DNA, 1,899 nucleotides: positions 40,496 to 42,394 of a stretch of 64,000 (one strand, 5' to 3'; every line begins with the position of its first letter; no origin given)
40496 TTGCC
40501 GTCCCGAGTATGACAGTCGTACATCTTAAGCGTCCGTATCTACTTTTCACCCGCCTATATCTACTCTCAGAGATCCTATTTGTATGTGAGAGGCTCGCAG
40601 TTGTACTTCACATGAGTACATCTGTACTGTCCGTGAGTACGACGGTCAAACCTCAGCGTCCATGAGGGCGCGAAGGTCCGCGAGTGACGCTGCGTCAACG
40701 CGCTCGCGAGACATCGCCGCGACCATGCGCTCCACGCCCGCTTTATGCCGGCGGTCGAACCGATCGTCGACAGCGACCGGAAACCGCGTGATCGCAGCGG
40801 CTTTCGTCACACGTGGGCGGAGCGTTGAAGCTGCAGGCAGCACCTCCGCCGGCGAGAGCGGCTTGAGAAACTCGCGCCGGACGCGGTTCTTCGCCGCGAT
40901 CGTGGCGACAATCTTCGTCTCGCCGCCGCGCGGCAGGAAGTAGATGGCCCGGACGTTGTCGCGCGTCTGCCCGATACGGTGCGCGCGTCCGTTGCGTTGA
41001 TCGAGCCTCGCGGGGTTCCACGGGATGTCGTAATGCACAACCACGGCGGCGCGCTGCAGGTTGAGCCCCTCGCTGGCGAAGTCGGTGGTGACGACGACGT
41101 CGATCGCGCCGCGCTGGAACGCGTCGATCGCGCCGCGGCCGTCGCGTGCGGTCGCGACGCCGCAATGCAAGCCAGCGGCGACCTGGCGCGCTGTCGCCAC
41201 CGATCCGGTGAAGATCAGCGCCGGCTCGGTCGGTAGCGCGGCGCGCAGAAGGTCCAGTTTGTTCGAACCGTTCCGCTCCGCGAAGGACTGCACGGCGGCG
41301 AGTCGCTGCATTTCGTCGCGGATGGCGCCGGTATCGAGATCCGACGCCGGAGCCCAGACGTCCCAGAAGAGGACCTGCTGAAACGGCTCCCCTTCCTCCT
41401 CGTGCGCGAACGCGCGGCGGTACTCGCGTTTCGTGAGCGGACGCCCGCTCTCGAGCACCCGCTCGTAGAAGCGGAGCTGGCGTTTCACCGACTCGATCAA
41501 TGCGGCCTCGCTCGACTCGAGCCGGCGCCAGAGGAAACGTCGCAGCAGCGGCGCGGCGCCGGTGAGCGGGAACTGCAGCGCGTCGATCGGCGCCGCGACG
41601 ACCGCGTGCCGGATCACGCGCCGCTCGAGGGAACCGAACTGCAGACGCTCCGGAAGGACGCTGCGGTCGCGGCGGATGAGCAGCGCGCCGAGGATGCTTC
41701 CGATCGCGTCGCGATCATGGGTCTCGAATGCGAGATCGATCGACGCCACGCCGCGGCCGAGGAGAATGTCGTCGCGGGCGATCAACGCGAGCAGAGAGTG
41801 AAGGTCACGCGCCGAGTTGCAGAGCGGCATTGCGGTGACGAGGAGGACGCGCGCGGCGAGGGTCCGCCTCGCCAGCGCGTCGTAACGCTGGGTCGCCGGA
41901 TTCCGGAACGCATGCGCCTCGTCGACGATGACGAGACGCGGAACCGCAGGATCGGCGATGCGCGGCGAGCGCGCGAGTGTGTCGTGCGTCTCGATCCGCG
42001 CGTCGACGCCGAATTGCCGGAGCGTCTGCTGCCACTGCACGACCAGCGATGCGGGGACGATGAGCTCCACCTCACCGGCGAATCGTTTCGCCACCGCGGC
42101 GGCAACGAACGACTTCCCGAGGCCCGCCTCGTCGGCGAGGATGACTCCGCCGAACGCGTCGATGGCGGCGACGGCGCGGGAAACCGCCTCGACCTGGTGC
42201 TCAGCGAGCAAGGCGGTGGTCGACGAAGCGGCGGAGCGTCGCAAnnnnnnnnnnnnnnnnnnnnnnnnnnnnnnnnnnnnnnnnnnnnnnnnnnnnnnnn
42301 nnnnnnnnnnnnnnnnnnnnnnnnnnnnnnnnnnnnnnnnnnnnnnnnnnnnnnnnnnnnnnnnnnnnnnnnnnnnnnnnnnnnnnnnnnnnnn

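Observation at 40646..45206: Orphan PglX/MmeI-like N6-adenine methyltransferase overlapping a compact SNF2 helicase: candidate minimal defense/restriction module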

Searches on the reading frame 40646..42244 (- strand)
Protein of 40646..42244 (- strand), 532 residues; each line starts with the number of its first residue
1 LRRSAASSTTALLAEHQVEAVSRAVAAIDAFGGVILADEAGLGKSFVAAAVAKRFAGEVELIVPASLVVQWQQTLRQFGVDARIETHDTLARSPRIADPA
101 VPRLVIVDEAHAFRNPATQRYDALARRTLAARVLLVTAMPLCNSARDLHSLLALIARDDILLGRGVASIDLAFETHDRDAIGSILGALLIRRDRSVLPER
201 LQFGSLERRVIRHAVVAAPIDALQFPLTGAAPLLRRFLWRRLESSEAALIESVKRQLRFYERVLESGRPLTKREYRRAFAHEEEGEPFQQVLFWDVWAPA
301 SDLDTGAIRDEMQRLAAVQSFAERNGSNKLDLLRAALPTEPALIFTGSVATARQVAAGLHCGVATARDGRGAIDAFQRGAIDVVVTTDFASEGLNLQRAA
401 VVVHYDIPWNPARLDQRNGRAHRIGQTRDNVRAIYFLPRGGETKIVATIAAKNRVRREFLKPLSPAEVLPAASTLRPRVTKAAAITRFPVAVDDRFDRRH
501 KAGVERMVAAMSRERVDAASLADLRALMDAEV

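Call 5: search_protein_families(library=pfam, proteins=[window:40646-42244:-], max_evalue=0.01)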
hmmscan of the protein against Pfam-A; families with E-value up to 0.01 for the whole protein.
window:40646-42244:- (532 aa): 3 families
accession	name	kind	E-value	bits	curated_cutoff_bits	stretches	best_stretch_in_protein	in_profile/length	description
PF00271.37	Helicase_C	-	7.9e-17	61.9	23.5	1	338-425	14-110/110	Helicase conserved C-terminal domain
PF00176.29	SNF2-rel_dom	-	1.7e-11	44.2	24.9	1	84-157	108-180/290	SNF2-related domain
PF04851.21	ResIII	-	9.5e-06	26.1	22.5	1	13-83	4-81/164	Type III restriction enzyme, res subunit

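Call 6: search_protein_families(library=padloc, proteins=[window:40646-42244:-], max_evalue=0.01)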
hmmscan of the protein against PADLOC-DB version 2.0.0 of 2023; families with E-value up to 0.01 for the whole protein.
window:40646-42244:- (532 aa): 42 families (the best 25 are shown)
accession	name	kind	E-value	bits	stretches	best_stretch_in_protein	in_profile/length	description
PDLC02619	DrmD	-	2.6e-32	109.9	3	373-431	483-540/872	DrmD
PDLC02843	DpdE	-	2.2e-26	90.1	2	3-156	143-313/1091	DpdE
PDLC02623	DrmD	-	1e-25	87.7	2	353-451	552-651/1040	DrmD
PDLC02621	DrmD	-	1.7e-25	87.4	2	378-442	576-641/1040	DrmD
PDLC02500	BrxHI|BrxHII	-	2.1e-24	84.2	2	371-437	521-585/933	BrxHI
PDLC02840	DpdE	-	2.5e-24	83.6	2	8-202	155-361/1091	DpdE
PDLC00659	HmaA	-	2.2e-20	70.1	1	364-427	548-613/1176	SNF2 helicase / DEAD-box helicase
PDLC01075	C3a139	-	2.9e-20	70.2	2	380-439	684-742/948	HKD+Snf2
PDLC02193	PLD_Helicase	-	1.8e-19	67.4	1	376-434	749-807/905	-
PDLC02633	DrmD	-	2.4e-18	63.5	2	380-441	583-645/839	DrmD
PDLC02849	DpdE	-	6.6e-18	62.2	1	346-451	718-824/857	DpdE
PDLC02853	DpdE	-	1.3e-17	61.1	1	380-451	553-627/985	DpdE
PDLC02620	DrmD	-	6.8e-17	58.7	2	372-431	526-584/1060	DrmD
PDLC02572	DrmA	-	2e-16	57.1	2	379-446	575-643/1043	DrmA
PDLC00633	ZorD1|ZorD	-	2.8e-16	56.8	2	384-431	802-848/908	"SWI2/SNF2 helicase, Mrr-like nuclease"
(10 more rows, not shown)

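Call 7: search_protein_families(library=ncbifam, proteins=[window:40646-42244:-], max_evalue=0.01)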
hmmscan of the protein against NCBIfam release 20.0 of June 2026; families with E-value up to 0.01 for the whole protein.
window:40646-42244:- (532 aa): 21 families
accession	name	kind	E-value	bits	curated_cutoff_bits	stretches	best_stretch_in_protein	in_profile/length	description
NF041062.1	DpdE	equivalog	2.4e-35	121.8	500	2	206-439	407-656/1048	protein DpdE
NF038318.1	DISARM_DrmD_b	equivalog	1.3e-31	109.6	950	3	373-431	480-537/868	DISARM system SNF2-like helicase DrmD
NF038317.1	DISARM_DrmD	equivalog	1e-30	106.9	610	2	376-452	555-642/1021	DISARM system SNF2-like helicase DrmD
NF042964.1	phospholipD_antiphage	equivalog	9.2e-29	100.4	1100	2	375-434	740-799/895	phospholipase D-like domain-containing anti-phage protein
NF058637.1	helic_SCO1167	equivalog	1.2e-17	63.3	1200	1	351-429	800-879/932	SCO1167/SCO6262 family helicase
NF003426.0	PRK04914.1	equivalog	5.1e-14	51.5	576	1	367-429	534-596/959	RNA polymerase-associated protein RapA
NF041790.1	anti-phage_ZorD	equivalog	1.6e-13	49.6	1500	1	371-429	969-1029/1035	type I Zorya anti-phage system protein ZorD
NF053675.1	pilus_reg_Snf2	equivalog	8.4e-13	47.3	1100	2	362-448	909-996/1029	pilus expression-regulating Snf2 family helicase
NF053631.1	RNA_helic_CshA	equivalog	2e-08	33.5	646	1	356-469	264-372/434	degradosome RNA helicase CshA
NF008642.0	PRK11634.1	equivalog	2.3e-07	29.6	989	1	373-437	288-349/628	DEAD/DEAH family ATP-dependent RNA helicase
NF003390.0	PRK04537.1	equivalog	2.5e-06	26.8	732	1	366-432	293-359/572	ATP-dependent RNA helicase RhlB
NF003419.0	PRK04837.1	equivalog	3.4e-06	26.1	588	1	356-427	282-353/424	ATP-dependent RNA helicase RhlB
NF008279.0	PRK11057.1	equivalog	3.5e-06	25.7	1015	1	355-428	262-334/608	ATP-dependent DNA helicase RecQ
NF053711.1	RNA_heli_RhlE1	exception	5.9e-06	25.3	750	1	370-431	284-345/434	RNA helicase RhlE1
NF008394.0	PRK11192.1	equivalog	2.9e-05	23.1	507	1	371-427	288-344/441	ATP-dependent RNA helicase SrmB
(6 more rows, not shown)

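Call 18: find_homologous_proteins(query=window:40646-42244:-, max_evalue=1e-10)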
Query window:40646-42244:- (532 aa): 1230 proteins with E <= 1e-10 among 8000 candidates; the best 120 are listed.
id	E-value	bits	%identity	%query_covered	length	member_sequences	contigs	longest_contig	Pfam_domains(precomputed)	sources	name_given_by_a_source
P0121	0.0e+0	1049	92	100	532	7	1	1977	PF00176.30,PF00271.38,PF04851.22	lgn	-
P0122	2.3e-291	984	87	98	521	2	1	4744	PF00176.30,PF00271.38,PF04851.22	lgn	-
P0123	9.6e-256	867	79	97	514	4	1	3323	PF00176.30,PF00271.38,PF04851.22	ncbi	ncbi:MAG TPA: DEAD/DEAH box helicase, partial [Thermoanaerobaculia bacterium]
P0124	3.4e-255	865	78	98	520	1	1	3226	PF00176.30,PF00271.38,PF04851.22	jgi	jgi:superfamily II DNA or RNA helicase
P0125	3.8e-254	862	79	95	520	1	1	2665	PF00176.30,PF00271.38,PF04851.22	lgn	-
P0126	8.4e-253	857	78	96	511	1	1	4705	PF00176.30,PF00271.38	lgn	-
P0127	1.2e-252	857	78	95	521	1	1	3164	PF00176.30,PF00271.38,PF04851.22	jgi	jgi:superfamily II DNA or RNA helicase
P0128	1.5e-252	856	79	93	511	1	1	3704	PF00176.30,PF00271.38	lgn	-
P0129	8.4e-252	854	78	96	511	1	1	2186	PF00176.30,PF00271.38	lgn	-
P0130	1.3e-249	847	79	93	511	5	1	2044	PF00176.30,PF00271.38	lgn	-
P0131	2.6e-249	846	79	93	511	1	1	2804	PF00176.30,PF00271.38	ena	-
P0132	1.4e-248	843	78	96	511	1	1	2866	PF00176.30,PF00271.38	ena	-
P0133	2.8e-248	842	77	98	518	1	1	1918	PF00176.30,PF00271.38,PF04851.22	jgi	-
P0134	3.4e-244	829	76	95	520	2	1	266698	PF00176.30,PF00271.38,PF04851.22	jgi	jgi:superfamily II DNA or RNA helicase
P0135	1.1e-243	827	76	96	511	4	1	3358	PF00176.30,PF00271.38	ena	-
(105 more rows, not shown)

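Call 37: search_solved_structures(query=window:40646-42241:-, max_evalue=0.001)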
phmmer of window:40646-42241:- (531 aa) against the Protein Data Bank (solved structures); distinct sequences matched with E-value up to 0.001: 111 (the best 60 are shown).
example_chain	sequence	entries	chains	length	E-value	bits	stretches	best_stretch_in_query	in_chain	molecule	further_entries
1z63_A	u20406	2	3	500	6.1e-13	51.3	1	372-431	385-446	Helicase of the snf2/rad54 family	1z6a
6gej_M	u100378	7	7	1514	4.4e-12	48.5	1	386-431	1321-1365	Helicase SWR1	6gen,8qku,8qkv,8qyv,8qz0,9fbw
9b1d_A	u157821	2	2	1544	4.7e-12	48.4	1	386-431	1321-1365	Helicase SWR1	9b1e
6pwf_K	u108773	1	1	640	1.4e-11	46.8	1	364-456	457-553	chromatin remodeling factor ISWI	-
5jxr_A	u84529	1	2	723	1.8e-11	46.5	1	364-456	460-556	Chromatin-remodeling complex ATPase-like protein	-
7otq_K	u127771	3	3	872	1.1e-10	43.9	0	102-165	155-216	Chromodomain-helicase-DNA-binding protein 1-like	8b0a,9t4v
7epu_B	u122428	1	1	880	1.1e-10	43.8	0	102-165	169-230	Chromodomain-helicase-DNA-binding protein 1-like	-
7enn_K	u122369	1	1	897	1.2e-10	43.7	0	102-165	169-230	Chromodomain-helicase-DNA-binding protein 1-like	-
6ne3_W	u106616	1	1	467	1.4e-10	43.5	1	384-446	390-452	SWI/SNF-related matrix-associated actin-dependent regulator of chromatin subfamily A membe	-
6fhs_G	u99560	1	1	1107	2.3e-10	42.8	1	366-454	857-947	Ino80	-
8oo7_G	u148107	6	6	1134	2.5e-10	42.7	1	366-454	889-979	Chromatin-remodeling ATPase Ino80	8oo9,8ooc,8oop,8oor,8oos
8atf_G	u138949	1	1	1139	2.5e-10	42.7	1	366-454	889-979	Ino80 ATPase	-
8so8_A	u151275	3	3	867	3e-10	42.4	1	355-441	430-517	RNA polymerase-associated protein RapA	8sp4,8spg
7xyf_K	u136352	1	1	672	3.9e-10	42.1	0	104-173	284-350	ATP-dependent helicase fft3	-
6bog_A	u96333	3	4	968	4e-10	42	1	355-441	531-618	RNA polymerase-associated protein RapA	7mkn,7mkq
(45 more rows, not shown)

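Call 98: search_protein_representatives(protein=window:40646-42241:-)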
Query: 531 residues. Proteins with E-value up to 0.001 (for the whole library): 34801; up to 1e-10: 7215; up to 1e-30: 625. The best 150 are listed.
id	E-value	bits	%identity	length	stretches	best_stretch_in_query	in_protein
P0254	1.2e-158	545.0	58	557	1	10-527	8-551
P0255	9.6e-130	449.7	51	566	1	9-530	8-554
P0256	1.3e-128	446.0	54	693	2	9-467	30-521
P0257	1.5e-126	439.2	52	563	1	10-527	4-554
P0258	1.6e-118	412.7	52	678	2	10-461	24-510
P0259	9.1e-116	403.6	47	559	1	11-529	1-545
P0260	6.0e-113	394.3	52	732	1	9-461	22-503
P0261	5.7e-111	387.8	51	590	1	11-528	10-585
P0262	1.1e-108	380.3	55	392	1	11-391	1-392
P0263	4.9e-108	378.1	50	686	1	11-464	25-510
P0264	2.2e-107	376.0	50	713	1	9-463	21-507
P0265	1.0e-106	373.8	54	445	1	122-530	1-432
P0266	2.2e-106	372.7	46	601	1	4-530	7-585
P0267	2.9e-106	372.3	50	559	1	9-459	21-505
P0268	1.8e-104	366.4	49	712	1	19-462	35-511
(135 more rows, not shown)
